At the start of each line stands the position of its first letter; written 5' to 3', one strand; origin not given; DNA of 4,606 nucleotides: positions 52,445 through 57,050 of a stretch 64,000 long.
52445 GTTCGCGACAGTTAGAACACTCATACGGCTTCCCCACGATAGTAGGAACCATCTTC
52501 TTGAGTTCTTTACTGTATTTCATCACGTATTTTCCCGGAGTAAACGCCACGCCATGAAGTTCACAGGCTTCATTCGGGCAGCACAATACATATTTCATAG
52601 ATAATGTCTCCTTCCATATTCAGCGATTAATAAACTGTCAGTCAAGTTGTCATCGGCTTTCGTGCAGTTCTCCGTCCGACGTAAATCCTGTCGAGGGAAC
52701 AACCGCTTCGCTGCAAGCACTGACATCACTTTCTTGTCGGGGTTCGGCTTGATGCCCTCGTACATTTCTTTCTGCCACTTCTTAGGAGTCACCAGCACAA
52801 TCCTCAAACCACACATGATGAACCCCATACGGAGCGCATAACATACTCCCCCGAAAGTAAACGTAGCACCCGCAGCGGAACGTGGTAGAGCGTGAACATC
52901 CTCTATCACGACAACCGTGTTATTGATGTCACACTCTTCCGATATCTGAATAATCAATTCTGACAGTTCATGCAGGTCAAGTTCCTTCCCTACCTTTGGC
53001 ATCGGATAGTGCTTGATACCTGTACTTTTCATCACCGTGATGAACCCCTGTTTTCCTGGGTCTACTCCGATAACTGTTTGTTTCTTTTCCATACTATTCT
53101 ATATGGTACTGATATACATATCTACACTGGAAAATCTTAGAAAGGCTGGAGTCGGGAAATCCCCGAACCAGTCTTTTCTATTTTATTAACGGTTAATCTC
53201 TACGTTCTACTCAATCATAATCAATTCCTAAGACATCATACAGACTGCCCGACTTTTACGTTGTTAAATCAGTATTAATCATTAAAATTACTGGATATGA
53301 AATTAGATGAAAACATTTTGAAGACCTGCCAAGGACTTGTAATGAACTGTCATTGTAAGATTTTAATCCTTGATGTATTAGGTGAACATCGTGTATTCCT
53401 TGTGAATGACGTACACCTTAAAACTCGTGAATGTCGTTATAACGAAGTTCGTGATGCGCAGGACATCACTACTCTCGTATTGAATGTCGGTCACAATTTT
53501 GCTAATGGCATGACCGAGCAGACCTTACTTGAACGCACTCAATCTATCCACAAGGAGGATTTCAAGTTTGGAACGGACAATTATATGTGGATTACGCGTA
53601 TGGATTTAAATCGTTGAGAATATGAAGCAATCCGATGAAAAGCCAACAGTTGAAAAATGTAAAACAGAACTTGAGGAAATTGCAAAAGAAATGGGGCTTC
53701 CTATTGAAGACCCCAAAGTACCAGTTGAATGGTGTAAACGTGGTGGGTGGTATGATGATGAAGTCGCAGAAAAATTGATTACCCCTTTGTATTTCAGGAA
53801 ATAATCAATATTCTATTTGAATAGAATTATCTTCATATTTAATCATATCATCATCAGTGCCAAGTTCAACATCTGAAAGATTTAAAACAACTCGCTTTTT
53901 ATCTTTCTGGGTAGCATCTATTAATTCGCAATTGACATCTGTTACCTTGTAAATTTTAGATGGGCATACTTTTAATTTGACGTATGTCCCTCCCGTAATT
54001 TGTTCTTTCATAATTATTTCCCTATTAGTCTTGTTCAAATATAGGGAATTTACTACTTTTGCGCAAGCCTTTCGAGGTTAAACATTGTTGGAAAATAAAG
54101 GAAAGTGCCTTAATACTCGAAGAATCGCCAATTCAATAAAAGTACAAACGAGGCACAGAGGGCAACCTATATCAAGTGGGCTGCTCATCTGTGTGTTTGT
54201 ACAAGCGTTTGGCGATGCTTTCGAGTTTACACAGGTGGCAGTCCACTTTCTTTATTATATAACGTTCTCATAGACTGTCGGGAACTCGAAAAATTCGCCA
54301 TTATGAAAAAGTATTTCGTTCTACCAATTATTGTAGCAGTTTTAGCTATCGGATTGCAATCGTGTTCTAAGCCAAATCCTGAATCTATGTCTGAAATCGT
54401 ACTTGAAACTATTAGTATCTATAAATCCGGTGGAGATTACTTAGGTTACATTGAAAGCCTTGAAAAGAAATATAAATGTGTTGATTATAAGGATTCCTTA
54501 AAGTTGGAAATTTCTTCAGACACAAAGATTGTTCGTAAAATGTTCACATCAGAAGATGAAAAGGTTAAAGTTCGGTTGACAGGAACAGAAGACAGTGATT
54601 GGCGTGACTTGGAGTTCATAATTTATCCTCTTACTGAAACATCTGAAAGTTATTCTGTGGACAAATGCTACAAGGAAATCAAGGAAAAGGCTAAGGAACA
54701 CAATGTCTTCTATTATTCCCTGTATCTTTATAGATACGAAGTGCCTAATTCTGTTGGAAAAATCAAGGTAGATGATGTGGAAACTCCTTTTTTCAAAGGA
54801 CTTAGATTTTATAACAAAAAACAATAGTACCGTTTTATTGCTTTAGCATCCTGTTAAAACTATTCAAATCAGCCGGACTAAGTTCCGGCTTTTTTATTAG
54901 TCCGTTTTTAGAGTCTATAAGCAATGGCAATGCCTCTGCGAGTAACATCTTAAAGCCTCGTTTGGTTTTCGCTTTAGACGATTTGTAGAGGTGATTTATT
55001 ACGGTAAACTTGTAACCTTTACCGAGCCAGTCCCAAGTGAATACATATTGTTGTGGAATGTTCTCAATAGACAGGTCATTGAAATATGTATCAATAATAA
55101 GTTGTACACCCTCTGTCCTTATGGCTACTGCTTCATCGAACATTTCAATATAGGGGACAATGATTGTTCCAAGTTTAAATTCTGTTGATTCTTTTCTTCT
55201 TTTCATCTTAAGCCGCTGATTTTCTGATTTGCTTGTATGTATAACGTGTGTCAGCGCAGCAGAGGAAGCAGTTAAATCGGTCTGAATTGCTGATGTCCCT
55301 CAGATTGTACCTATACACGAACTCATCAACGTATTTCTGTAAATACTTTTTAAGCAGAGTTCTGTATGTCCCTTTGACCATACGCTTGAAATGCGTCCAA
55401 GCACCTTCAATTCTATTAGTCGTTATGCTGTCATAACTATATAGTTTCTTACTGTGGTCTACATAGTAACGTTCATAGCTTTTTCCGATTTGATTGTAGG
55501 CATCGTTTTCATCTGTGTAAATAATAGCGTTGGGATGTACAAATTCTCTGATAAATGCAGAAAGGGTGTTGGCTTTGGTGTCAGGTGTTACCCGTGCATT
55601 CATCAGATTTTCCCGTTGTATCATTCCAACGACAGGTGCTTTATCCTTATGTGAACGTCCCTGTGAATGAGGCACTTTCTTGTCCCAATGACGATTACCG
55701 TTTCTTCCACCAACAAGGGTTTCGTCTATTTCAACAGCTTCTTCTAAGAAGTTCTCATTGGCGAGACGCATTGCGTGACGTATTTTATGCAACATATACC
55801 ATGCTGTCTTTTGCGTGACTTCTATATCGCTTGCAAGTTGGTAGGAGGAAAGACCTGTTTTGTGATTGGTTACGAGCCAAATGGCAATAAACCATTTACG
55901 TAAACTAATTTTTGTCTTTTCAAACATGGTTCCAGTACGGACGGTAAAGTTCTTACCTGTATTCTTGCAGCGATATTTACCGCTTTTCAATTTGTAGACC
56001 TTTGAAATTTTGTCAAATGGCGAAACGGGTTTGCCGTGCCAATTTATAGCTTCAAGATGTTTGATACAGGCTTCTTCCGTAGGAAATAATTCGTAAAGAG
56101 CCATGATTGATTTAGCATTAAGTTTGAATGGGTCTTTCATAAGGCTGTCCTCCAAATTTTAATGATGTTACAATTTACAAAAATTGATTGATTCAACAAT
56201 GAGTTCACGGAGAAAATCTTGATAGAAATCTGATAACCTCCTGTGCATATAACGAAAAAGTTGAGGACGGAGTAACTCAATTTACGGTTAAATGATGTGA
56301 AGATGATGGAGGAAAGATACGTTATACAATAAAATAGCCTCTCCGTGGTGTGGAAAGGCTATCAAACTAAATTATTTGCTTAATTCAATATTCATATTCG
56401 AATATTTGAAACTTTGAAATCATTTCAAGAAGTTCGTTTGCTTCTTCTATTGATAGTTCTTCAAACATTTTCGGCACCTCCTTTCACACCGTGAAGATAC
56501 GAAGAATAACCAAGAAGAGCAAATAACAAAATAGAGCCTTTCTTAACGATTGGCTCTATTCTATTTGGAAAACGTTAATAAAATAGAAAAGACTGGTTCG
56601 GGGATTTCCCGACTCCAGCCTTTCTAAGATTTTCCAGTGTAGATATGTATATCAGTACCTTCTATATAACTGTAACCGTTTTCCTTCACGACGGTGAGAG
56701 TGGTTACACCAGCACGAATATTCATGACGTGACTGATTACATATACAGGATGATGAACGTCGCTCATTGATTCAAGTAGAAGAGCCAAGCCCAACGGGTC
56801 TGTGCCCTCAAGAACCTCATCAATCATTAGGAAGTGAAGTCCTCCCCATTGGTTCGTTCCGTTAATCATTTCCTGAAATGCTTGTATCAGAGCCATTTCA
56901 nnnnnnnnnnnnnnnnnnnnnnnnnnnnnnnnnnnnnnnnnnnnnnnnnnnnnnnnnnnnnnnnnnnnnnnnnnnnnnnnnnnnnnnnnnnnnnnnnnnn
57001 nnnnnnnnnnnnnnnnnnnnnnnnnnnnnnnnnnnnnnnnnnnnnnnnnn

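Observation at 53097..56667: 3.5-kb cargo-carrying IS1595-type transposon with 87-bp perfect terminal repeats and an 8-bp target duplication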

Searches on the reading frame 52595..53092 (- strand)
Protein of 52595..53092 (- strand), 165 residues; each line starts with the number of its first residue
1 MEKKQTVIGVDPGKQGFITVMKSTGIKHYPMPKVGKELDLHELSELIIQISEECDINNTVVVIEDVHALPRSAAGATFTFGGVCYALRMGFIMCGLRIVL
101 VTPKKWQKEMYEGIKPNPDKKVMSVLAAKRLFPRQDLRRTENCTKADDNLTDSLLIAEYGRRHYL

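Call 5: search_protein_families(library=pfam, proteins=[window:52595-53092:-], max_evalue=0.01)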
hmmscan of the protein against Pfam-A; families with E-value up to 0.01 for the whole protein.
window:52595-53092:- (165 aa): 0 families

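Call 21: search_protein_families(library=phrogs, proteins=[window:52595-53092:-], max_evalue=0.01)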
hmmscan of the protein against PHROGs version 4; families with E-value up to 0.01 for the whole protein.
window:52595-53092:- (165 aa): 2 families
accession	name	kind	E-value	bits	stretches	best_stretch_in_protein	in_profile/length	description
phrog_1770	-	DNA, RNA and nucleotide metabolism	6e-23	82.6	1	4-163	3-150/158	Holliday junction resolvase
phrog_159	-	DNA, RNA and nucleotide metabolism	5.8e-08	33.1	1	1-164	84-250/330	RuvC-like Holliday junction resolvase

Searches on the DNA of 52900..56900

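Call 31: search_rna_families(source=window, start=52900, end=56900, threshold=evalue, max_evalue=1, show_alignments=2)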
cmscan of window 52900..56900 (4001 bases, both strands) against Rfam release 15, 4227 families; matches with E-value up to 1: 1.
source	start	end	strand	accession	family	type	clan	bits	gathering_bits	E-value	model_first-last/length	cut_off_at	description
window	54806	54896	+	RF01401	rseX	Gene; sRNA;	-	29.7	50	0.76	1-94/94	no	rseX Hfq binding RNA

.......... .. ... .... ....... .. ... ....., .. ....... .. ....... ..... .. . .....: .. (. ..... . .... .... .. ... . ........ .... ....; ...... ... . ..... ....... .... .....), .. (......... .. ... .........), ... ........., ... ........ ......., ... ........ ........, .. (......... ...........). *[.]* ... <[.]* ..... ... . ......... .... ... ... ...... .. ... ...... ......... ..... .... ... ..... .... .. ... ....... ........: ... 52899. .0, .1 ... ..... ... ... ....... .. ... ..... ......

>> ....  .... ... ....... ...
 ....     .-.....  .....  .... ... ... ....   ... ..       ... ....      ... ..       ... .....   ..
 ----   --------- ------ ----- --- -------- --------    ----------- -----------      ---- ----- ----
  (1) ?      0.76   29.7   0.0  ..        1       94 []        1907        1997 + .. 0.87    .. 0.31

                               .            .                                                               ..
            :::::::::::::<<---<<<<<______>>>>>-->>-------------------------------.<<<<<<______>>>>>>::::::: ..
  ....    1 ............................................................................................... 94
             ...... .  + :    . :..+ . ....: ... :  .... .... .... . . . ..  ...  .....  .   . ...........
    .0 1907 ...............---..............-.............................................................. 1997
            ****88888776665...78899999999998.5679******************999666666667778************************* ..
